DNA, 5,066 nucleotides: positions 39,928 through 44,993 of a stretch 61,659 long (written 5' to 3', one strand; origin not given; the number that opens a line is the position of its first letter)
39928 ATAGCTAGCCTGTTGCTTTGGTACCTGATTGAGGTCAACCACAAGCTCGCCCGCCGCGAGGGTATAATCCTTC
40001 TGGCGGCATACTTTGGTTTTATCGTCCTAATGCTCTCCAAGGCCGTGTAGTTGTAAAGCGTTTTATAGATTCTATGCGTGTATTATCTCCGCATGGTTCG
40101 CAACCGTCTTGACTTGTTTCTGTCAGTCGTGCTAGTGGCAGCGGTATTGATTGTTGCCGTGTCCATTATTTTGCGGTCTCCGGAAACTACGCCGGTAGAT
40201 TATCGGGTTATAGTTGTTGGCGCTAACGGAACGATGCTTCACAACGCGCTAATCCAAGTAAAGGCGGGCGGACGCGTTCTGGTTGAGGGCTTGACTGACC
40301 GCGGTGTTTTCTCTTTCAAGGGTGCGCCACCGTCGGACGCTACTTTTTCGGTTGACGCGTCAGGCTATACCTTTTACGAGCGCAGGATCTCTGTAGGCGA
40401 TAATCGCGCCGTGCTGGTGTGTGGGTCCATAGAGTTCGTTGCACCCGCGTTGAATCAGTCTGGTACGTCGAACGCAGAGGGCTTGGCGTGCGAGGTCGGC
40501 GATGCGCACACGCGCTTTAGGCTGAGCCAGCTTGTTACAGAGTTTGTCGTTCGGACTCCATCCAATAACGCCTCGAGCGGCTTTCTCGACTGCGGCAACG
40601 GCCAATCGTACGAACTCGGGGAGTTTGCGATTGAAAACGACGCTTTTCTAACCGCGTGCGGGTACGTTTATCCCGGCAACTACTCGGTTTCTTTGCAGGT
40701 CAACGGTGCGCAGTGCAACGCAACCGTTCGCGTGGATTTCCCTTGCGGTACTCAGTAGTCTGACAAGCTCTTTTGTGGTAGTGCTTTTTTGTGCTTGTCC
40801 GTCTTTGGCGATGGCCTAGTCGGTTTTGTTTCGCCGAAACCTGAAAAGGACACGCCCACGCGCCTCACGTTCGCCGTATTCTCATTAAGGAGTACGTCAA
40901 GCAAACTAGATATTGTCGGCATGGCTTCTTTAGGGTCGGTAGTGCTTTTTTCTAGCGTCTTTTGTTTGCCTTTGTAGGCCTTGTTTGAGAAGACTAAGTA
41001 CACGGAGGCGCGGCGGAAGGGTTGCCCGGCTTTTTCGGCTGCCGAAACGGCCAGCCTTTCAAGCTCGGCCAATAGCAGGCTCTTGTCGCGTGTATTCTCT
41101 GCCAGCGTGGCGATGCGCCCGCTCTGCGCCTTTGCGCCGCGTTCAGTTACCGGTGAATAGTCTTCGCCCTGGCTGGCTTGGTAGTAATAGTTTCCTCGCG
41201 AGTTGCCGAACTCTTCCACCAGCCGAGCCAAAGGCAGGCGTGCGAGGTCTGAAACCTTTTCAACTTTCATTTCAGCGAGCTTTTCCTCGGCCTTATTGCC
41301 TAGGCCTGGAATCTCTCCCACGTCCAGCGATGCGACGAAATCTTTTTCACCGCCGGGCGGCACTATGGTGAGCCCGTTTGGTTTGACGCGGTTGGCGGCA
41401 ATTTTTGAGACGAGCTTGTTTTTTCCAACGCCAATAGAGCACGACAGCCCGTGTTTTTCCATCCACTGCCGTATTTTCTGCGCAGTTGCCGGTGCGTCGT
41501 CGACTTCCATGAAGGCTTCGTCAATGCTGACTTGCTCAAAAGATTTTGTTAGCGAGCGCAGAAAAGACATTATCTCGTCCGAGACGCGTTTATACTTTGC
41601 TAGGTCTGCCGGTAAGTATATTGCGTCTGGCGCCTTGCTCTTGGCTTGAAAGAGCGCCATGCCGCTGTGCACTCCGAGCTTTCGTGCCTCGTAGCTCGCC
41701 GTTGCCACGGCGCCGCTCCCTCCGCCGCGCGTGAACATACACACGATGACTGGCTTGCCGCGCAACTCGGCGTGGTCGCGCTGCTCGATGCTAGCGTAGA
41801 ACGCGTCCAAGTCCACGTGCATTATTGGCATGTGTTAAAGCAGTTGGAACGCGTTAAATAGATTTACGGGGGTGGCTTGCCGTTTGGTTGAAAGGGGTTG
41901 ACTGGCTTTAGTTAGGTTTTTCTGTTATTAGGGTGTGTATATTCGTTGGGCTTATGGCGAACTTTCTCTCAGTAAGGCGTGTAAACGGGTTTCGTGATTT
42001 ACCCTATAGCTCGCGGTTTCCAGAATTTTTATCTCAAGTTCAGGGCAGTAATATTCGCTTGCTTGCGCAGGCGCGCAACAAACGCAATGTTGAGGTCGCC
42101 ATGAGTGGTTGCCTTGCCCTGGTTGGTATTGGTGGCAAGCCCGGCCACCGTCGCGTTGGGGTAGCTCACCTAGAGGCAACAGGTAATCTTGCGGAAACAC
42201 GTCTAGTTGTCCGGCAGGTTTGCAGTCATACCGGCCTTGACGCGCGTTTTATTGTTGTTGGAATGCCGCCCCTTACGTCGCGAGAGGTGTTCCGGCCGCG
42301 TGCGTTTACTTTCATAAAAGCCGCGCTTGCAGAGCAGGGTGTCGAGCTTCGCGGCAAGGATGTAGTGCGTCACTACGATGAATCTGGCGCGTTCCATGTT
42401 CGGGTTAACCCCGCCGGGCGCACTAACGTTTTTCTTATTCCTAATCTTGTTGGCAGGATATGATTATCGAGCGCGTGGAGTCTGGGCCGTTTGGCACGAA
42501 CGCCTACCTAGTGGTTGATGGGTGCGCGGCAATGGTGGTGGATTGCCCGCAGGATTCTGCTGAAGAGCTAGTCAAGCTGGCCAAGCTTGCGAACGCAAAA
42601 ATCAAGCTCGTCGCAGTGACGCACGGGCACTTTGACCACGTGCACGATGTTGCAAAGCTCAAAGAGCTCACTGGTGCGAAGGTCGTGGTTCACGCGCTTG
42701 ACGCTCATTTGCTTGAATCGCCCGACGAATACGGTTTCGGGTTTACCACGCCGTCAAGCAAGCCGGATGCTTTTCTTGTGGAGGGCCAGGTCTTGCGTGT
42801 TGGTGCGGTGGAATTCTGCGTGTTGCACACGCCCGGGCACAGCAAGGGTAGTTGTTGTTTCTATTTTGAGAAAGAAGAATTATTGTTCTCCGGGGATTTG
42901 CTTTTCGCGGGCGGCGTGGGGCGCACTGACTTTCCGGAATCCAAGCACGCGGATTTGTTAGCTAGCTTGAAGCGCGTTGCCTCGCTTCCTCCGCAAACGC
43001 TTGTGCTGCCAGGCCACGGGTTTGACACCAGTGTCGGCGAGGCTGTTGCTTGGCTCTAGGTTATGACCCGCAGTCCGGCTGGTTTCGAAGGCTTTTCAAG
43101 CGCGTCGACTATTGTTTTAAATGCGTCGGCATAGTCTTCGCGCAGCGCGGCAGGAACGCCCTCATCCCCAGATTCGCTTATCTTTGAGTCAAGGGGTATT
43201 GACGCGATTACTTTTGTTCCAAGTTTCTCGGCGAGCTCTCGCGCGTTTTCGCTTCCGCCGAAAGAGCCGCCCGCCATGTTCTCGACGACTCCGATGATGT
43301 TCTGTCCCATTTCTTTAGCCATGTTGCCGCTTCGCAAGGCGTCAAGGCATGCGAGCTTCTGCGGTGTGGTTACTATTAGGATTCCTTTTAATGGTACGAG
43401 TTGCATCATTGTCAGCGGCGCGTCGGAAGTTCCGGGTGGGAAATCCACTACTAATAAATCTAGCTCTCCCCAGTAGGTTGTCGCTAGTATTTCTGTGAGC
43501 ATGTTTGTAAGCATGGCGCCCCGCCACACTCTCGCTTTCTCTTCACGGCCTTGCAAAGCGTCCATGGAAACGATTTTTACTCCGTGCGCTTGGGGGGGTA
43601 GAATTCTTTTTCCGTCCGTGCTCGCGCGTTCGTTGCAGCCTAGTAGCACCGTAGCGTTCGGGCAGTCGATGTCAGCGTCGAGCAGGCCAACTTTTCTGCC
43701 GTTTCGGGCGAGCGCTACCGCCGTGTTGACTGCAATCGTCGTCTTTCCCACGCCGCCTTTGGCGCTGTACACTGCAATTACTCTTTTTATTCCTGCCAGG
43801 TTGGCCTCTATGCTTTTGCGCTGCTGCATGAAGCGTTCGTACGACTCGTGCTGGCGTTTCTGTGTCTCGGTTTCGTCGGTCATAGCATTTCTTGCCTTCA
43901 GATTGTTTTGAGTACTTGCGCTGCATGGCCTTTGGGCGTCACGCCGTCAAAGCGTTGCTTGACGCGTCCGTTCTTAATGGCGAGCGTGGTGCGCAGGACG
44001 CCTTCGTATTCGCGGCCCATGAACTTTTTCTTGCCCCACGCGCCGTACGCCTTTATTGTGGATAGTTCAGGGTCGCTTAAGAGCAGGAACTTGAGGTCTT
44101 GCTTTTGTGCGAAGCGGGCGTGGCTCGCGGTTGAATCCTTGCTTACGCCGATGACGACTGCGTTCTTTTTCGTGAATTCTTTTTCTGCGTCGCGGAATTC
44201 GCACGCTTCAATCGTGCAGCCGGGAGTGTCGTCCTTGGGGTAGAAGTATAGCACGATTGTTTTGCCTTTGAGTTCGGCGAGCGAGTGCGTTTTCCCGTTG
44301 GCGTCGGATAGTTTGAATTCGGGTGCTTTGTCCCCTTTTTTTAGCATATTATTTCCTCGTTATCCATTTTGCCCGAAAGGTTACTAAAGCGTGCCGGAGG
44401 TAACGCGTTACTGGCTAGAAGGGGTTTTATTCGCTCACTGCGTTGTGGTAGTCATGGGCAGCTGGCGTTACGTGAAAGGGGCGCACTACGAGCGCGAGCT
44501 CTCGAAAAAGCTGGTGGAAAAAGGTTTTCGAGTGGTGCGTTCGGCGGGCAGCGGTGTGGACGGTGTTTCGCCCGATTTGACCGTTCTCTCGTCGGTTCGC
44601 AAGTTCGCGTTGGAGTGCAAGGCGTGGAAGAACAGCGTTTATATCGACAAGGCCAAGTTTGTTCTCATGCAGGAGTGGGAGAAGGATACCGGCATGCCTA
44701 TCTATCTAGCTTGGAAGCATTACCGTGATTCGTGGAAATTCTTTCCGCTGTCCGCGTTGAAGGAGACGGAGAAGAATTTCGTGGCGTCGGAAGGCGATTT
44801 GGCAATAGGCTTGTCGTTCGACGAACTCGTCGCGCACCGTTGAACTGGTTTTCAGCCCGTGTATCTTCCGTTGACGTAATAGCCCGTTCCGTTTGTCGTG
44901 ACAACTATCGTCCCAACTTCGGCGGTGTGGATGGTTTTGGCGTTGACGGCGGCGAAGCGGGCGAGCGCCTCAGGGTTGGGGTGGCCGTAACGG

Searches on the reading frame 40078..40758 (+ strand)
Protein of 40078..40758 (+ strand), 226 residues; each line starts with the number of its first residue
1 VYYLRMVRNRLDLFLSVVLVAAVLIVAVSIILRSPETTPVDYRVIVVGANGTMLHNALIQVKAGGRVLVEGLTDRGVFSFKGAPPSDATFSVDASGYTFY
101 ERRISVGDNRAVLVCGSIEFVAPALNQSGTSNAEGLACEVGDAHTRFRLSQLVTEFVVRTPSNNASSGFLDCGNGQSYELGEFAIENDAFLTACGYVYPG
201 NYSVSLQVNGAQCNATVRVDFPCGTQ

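Call 23: search_protein_families(library=pfam, proteins=[window:40078-40758:+], max_evalue=0.00001)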
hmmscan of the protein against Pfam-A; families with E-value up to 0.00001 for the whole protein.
window:40078-40758:+ (226 aa): 0 families

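Call 81: search_protein_families(library=pfam, proteins=[window:40078-40758:+], max_evalue=0.01)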
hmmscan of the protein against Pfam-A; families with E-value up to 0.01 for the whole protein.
window:40078-40758:+ (226 aa): 1 family
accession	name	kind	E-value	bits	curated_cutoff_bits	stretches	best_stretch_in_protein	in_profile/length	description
PF13620.12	CarboxypepD_reg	-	0.00012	22.8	32.3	1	45-109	5-72/82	Carboxypeptidase regulatory-like domain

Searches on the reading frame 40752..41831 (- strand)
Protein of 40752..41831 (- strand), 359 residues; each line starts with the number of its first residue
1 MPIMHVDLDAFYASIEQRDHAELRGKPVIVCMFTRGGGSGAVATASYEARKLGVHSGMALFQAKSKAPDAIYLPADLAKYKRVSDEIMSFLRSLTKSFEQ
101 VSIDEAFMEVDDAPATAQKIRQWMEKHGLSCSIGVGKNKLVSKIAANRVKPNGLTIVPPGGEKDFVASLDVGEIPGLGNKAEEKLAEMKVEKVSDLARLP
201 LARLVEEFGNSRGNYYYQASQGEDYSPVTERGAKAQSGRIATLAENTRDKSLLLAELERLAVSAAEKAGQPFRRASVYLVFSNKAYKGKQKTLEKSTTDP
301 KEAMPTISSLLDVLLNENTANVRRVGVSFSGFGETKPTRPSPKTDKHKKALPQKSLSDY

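Call 23: search_protein_families(library=pfam, proteins=[window:40752-41831:-], max_evalue=0.00001)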
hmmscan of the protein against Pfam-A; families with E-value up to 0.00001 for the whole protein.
window:40752-41831:- (359 aa): 3 families
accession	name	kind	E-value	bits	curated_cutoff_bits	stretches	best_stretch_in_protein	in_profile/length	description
PF00817.25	IMS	-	4.9e-41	140.5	23.2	1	6-147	1-148/148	impB/mucB/samB family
PF21999.2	IMS_HHH_1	-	8.6e-11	42.6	27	1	173-224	2-53/53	DNA polymerase-iota, thumb domain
PF11799.13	IMS_C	-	2.8e-08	34.6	20.7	1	239-336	6-103/109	impB/mucB/samB family C-terminal domain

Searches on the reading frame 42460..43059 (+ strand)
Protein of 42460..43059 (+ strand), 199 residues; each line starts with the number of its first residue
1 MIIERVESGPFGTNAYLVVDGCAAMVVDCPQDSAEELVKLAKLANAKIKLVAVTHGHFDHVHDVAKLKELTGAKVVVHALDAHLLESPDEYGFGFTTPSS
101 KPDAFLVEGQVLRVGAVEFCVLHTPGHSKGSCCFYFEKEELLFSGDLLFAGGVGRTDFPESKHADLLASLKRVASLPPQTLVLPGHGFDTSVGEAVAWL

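Call 23: search_protein_families(library=pfam, proteins=[window:42460-43059:+], max_evalue=0.00001)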
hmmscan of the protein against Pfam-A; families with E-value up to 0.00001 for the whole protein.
window:42460-43059:+ (199 aa): 3 families
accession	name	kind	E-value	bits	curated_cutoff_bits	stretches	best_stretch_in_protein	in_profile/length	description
PF00753.33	Lactamase_B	-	4.9e-33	115.2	22.7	1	9-186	2-196/196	Metallo-beta-lactamase superfamily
PF19583.5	ODP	-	8.1e-09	36.1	27.2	1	13-150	3-139/194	ODP family beta lactamase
PF12706.13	Lactamase_B_2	-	2e-06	28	27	1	42-79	25-64/200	Beta-lactamase superfamily domain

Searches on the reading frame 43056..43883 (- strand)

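Call 23: search_protein_families(library=pfam, proteins=[window:43056-43883:-], max_evalue=0.00001)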
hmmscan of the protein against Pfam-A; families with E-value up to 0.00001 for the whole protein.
window:43056-43883:- (275 aa): 5 families
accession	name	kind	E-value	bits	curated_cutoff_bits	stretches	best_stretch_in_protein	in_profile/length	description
PF10609.15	ParA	-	6.5e-73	245.6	27.1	1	32-261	2-244/246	NUBPL iron-transfer P-loop NTPase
PF01656.29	CbiA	-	2.8e-20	73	25.4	1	36-244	1-124/125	CobQ/CobB/MinD/ParA nucleotide binding domain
PF13614.12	AAA_31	-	1.9e-12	47.9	27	1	34-86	2-53/177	AAA domain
PF09140.17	MipZ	-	2.2e-08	34.2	20.7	1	35-152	2-110/262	ATPase MipZ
PF00142.24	Fer4_NifH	-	3.5e-07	30.4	25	0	35-81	2-47/271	4Fe-4S iron sulfur cluster binding proteins, NifH/frxC family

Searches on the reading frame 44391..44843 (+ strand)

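Call 90: search_protein_families(library=pfam, proteins=[window:44391-44843:+], max_evalue=0.001)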
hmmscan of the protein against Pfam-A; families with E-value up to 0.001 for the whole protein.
window:44391-44843:+ (150 aa): 1 family
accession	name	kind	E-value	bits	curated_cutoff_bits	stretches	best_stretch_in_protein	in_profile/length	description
PF01870.24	Hjc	-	7.3e-16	58.3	21.1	1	33-121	2-92/93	Archaeal holliday junction resolvase (hjc)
